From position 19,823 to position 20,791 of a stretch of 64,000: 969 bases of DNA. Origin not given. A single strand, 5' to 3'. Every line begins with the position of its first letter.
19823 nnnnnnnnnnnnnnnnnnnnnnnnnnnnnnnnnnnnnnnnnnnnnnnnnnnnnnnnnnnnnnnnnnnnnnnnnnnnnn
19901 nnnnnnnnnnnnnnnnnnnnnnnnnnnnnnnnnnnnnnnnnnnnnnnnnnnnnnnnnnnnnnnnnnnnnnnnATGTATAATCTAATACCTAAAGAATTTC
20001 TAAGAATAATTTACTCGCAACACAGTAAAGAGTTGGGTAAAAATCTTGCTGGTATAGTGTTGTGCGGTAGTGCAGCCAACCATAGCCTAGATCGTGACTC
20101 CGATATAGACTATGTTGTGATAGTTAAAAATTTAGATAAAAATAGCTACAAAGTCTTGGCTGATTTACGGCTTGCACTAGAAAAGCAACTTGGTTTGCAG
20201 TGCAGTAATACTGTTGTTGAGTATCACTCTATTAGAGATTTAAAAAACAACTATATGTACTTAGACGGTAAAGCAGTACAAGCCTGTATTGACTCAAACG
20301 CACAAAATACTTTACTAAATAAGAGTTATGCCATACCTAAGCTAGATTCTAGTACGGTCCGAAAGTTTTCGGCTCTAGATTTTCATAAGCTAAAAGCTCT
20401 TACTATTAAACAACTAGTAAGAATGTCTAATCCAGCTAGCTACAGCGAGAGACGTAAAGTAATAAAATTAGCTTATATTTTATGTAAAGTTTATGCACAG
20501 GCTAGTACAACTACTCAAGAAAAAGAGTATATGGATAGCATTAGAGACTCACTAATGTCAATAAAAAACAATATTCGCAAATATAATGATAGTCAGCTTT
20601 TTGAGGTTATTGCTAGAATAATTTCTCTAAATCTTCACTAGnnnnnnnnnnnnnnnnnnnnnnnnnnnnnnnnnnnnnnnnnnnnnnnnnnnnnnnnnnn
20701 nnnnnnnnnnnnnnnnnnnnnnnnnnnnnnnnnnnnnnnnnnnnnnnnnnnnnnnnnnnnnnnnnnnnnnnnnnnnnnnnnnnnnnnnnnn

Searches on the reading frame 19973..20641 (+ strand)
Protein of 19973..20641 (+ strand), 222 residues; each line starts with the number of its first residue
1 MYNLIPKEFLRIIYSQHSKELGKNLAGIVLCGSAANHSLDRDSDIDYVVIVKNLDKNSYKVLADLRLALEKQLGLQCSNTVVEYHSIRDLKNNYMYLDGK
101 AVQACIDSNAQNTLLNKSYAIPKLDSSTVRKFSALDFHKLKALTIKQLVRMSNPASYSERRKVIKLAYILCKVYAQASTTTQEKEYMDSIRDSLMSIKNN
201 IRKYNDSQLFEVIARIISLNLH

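Call 62: search_protein_families(library=pfam, proteins=[window:19973-20641:+], max_evalue=0.001)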
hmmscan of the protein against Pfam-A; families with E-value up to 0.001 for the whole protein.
window:19973-20641:+ (222 aa): 2 families
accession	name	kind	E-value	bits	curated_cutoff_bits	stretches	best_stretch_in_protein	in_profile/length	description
PF01909.29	NTP_transf_2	-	4e-05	24.3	21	1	19-76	9-68/93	Nucleotidyltransferase domain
PF18765.7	Polbeta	-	9.5e-05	22.9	26.9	1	23-86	11-71/93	Polymerase beta, Nucleotidyltransferase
